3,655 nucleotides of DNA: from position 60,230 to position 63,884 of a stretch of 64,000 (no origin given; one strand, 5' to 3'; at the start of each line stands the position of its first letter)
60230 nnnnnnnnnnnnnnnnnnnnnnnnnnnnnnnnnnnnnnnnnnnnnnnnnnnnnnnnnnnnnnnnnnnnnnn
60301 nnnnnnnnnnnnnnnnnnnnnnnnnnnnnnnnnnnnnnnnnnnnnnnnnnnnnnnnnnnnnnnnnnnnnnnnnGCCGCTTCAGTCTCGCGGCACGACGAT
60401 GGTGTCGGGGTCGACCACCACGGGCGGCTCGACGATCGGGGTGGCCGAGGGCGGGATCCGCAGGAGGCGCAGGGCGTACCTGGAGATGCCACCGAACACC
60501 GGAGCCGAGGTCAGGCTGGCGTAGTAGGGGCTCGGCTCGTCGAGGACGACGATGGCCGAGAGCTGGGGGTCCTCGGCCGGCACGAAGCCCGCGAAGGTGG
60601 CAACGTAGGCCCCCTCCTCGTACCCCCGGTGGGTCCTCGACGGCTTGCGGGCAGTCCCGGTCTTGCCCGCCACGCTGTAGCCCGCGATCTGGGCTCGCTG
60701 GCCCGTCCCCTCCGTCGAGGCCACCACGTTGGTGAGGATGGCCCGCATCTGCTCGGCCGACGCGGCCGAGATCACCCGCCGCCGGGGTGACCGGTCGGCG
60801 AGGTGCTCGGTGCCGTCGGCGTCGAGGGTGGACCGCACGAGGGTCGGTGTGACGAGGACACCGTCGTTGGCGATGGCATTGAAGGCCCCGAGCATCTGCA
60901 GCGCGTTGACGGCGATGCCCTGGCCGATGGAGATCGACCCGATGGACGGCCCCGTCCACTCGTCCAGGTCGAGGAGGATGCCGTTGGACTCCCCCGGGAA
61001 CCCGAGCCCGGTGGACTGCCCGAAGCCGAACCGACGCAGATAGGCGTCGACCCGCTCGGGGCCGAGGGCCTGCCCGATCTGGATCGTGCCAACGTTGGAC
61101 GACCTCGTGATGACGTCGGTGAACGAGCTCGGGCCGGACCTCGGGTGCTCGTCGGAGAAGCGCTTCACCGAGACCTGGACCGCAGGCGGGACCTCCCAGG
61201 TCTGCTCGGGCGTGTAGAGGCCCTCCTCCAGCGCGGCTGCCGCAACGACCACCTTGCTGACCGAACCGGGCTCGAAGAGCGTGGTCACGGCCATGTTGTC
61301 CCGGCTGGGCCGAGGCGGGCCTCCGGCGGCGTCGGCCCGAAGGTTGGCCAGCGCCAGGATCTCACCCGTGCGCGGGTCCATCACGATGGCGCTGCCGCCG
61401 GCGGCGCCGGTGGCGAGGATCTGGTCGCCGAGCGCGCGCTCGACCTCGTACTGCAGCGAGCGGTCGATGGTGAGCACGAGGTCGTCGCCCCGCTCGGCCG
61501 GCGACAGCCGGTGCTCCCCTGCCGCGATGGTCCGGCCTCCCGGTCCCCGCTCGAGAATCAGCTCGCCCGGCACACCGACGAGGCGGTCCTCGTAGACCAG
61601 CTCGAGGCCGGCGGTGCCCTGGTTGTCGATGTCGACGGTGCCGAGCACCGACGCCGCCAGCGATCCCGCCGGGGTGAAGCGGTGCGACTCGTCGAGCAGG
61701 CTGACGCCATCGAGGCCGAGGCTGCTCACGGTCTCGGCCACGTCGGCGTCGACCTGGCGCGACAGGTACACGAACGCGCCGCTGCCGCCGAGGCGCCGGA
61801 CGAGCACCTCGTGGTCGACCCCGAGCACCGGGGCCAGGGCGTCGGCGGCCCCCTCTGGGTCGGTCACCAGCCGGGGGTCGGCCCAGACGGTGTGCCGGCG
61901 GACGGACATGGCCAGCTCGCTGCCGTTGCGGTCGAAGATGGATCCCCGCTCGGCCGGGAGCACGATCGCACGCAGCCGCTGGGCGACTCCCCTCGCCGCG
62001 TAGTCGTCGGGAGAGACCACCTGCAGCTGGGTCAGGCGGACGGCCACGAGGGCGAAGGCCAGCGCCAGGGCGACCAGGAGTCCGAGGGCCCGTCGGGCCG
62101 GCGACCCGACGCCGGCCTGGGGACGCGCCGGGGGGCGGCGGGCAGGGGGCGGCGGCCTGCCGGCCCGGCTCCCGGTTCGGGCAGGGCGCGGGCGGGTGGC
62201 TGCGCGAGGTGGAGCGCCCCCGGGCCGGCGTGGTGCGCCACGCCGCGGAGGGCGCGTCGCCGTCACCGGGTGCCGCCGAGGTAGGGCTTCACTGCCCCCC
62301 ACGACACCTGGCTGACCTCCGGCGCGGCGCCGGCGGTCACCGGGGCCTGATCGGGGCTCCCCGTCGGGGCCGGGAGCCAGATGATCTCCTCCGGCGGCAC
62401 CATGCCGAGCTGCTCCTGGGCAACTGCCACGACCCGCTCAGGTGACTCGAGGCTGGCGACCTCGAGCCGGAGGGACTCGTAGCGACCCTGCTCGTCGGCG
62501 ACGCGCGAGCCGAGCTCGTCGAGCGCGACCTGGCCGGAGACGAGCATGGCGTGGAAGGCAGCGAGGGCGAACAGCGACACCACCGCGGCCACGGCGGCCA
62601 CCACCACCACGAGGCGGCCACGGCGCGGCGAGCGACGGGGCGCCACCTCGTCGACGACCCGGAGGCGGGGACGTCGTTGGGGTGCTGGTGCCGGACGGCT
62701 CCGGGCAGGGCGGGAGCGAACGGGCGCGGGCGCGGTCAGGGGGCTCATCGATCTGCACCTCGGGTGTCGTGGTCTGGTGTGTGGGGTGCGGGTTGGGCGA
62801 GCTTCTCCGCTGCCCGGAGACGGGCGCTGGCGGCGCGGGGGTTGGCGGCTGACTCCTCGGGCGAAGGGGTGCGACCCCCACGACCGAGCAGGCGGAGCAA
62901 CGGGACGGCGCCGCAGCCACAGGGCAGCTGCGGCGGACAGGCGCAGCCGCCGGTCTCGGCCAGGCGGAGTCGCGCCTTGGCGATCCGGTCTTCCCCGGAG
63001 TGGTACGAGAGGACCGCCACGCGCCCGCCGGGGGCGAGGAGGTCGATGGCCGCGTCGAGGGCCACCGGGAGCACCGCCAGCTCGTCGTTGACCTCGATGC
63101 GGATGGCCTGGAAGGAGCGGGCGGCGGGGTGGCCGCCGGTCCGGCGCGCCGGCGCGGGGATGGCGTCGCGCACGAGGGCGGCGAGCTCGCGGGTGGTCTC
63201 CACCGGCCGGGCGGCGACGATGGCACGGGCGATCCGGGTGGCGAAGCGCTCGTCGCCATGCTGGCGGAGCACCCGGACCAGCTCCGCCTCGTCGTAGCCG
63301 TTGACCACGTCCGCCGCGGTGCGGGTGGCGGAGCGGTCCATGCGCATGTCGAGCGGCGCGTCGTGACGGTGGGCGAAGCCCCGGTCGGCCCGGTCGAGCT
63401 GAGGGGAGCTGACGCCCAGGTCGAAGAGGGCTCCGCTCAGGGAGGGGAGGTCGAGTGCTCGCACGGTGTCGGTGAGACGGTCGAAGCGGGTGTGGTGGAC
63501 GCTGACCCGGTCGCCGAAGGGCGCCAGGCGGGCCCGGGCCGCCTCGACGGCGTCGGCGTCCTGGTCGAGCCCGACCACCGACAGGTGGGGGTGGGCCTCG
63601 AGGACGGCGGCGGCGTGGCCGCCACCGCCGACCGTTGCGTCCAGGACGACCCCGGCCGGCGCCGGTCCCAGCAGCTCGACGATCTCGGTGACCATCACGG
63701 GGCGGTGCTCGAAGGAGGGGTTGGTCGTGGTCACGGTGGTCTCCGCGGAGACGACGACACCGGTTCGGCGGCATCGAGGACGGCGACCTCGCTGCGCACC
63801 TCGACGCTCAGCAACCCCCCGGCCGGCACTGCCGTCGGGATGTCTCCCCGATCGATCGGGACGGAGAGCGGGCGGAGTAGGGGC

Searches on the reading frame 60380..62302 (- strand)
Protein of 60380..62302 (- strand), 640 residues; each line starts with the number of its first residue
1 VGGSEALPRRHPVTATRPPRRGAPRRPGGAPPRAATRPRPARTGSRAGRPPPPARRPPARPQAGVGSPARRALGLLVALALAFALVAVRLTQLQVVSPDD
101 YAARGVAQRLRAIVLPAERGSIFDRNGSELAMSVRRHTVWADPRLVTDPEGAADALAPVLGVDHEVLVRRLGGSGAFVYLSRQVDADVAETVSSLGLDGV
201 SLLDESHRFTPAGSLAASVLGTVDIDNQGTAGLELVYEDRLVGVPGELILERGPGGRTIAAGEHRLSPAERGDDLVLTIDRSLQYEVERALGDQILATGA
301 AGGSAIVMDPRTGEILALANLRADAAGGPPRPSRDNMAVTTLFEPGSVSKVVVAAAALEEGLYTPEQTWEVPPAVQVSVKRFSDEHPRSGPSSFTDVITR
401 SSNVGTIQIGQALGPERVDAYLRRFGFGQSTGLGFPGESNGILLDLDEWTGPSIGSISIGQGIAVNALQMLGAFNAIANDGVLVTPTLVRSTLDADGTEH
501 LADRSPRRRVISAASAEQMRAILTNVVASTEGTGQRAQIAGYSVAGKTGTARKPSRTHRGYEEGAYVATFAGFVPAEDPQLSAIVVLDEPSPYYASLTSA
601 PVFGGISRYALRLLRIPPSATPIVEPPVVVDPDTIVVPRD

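Call 57: search_protein_families(library=ncbifam, proteins=[window:60380-62302:-], max_evalue=1e-10)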
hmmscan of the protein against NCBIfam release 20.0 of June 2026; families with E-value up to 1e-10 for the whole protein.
window:60380-62302:- (640 aa): 11 families
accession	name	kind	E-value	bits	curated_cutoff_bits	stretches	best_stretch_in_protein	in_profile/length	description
TIGR02214.1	spoVD_pbp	equivalog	4.8e-124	415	688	1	73-638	3-583/636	stage V sporulation protein D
NF053573.1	PBP2_PenA_Neis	exception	1.2e-86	291.5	1105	1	70-619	26-569/572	peptidoglycan D,D-transpeptidase PBP2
TIGR03423.1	pbp2_mrdA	equivalog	1.3e-82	278.2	455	2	336-611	298-591/593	penicillin-binding protein 2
NF011685.0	PRK15105.1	subfamily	1.1e-81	275.3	737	1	77-623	29-570/588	peptidoglycan glycosyltransferase FtsI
NF038271.1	strep_PBP2X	exception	8.5e-51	173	1050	1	183-595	158-598/750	penicillin-binding protein PBP2X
TIGR02074.1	PBP_1a_fam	subfamily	1.4e-33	116.5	508.75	1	273-574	224-507/535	PBP1A family penicillin-binding protein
NF008061.0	PRK10795.1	equivalog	1.6e-29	103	962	1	336-556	320-554/634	peptidoglycan DD-transpeptidase MrdA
NF038278.1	strep_PBP2B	exception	2e-26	92.7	975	1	421-589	479-654/678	penicillin-binding protein PBP2B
NF051885.1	tranpepglycosPbpC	equivalog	6e-20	71.4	900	1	275-552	294-545/632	multimodular transpeptidase-transglycosylase PbpC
NF051842.1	PBP4_5_Efaec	equivalog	8.8e-20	70.6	700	1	340-563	407-626/668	penicillin-binding protein PBP4(5)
NF038276.1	strep_PBP2A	exception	4.1e-14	51.8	1100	1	302-552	353-580/716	penicillin-binding protein PBP2A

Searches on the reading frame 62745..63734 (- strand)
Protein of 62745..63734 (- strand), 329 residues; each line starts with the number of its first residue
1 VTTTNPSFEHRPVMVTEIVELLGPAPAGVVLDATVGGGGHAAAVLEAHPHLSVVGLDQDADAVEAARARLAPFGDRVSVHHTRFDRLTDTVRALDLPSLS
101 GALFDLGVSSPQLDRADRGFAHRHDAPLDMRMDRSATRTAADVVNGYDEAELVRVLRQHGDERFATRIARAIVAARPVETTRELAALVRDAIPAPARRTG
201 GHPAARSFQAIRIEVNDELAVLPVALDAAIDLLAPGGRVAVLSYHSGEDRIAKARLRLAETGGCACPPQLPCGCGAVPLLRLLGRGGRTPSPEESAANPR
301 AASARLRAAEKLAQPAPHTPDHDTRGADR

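Call 60: search_protein_families(library=pfam, proteins=[window:62745-63734:-], max_evalue=0.001)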
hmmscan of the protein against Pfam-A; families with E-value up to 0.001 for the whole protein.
window:62745-63734:- (329 aa): 3 families
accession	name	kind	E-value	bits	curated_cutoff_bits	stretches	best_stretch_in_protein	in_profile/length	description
PF01795.25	Methyltransf_5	-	3.5e-102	342.5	27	1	8-311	2-308/309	MraW methylase family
PF13649.12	Methyltransf_25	-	3.2e-06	28.2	27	1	30-113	1-82/97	Methyltransferase domain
PF08242.18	Methyltransf_12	-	0.0001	23.4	30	1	35-84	5-54/98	Methyltransferase domain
